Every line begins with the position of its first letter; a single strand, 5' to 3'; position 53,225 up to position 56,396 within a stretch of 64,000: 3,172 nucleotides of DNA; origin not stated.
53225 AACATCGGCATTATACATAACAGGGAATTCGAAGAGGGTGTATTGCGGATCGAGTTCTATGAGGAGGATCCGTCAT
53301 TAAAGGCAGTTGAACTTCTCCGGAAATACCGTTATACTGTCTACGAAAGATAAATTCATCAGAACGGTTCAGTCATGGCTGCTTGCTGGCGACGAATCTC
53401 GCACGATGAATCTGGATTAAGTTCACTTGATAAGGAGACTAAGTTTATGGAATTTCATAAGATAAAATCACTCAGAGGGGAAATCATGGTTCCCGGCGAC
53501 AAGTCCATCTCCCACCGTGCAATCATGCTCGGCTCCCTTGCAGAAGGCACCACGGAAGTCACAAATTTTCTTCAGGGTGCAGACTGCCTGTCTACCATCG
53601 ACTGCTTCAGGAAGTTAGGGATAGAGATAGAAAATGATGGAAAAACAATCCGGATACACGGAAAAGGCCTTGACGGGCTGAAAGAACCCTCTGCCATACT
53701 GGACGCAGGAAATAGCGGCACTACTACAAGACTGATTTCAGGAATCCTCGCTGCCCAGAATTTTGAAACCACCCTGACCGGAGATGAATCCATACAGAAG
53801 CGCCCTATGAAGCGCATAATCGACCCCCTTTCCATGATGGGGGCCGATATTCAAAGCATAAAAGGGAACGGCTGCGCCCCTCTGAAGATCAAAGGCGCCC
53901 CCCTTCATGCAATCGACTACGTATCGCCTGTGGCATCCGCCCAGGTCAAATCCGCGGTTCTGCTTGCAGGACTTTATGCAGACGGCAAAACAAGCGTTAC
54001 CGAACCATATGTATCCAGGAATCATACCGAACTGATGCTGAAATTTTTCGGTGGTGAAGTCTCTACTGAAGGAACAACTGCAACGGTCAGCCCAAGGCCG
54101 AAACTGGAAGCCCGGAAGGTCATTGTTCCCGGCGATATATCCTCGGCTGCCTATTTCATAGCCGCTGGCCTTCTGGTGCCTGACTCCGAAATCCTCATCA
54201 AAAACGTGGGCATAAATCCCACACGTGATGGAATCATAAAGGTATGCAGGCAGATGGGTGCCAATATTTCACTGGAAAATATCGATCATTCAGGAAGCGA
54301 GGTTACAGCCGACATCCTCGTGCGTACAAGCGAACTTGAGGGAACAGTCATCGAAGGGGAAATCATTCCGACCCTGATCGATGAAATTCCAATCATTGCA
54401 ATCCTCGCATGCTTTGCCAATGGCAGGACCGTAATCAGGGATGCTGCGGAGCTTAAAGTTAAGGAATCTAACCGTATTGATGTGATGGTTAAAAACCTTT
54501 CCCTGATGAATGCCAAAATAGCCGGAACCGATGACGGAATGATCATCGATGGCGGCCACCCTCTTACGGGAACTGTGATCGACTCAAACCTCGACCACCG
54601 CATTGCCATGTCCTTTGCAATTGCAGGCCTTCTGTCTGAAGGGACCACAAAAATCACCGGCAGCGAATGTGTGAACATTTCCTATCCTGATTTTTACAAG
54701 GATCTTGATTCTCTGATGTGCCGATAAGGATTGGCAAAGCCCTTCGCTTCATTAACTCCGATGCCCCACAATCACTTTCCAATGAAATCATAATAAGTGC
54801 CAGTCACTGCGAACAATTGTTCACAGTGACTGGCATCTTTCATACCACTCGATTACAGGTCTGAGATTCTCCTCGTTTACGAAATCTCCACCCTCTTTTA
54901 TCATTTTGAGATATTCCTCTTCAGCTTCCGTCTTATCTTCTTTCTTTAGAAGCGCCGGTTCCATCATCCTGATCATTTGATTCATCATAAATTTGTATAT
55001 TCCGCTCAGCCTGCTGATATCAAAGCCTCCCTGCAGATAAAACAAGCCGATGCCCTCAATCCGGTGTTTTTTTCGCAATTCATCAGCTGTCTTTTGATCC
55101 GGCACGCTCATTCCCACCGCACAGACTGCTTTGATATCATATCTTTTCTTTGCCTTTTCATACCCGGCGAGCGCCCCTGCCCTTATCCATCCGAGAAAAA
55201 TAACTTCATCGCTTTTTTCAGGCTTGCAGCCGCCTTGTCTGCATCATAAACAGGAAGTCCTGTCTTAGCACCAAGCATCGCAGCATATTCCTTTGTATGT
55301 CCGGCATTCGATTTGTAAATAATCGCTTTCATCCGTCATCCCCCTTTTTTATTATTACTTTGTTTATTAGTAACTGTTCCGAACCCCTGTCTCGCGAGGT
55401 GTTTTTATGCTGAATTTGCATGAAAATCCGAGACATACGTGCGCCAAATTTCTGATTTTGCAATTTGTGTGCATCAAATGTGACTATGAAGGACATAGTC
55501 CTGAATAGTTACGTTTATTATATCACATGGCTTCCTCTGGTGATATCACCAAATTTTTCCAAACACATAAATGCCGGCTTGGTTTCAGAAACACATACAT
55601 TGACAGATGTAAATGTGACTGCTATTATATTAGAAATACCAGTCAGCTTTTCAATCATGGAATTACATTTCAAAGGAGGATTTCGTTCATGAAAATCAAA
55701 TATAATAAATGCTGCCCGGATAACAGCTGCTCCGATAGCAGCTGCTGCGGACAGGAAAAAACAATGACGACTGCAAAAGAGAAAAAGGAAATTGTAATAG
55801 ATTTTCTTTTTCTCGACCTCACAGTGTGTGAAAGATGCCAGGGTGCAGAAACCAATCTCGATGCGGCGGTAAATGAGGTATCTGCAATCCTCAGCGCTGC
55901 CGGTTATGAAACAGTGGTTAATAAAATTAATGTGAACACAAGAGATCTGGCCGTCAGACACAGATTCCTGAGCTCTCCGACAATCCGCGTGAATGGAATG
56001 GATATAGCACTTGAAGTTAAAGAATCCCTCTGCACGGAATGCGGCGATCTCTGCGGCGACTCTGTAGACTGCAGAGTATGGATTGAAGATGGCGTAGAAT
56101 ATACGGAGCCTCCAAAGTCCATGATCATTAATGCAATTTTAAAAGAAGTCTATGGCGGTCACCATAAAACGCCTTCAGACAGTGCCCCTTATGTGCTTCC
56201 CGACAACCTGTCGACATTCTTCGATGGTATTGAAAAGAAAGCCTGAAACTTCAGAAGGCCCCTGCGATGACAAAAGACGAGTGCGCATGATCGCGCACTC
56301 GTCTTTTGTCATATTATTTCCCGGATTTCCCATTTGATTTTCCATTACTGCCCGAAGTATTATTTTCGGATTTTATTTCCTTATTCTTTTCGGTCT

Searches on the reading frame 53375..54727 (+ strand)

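Call 23: search_protein_families(library=pfam, proteins=[window:53375-54727:+])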
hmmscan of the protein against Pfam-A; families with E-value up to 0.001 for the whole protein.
window:53375-54727:+ (450 aa): 1 family
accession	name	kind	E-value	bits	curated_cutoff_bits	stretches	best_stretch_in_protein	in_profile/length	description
PF00275.25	EPSP_synthase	-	1.4e-126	423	22.8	1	29-444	3-417/417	EPSP synthase (3-phosphoshikimate 1-carboxyvinyltransferase)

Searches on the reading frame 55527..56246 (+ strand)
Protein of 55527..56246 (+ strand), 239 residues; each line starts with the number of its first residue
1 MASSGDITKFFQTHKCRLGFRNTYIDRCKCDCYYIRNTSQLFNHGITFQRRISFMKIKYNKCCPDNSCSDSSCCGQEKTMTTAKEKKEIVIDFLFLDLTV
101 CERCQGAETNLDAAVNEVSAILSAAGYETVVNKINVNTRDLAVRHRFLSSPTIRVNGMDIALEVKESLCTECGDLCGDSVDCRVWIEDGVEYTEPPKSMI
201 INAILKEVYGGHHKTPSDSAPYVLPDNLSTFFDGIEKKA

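Call 23: search_protein_families(library=pfam, proteins=[window:55527-56246:+])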
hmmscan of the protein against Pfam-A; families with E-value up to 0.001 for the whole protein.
window:55527-56246:+ (239 aa): 1 family
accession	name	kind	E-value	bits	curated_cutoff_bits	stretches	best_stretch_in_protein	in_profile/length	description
PF10865.14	DUF2703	-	2.7e-33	115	23.6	1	89-204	1-120/120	Domain of unknown function (DUF2703)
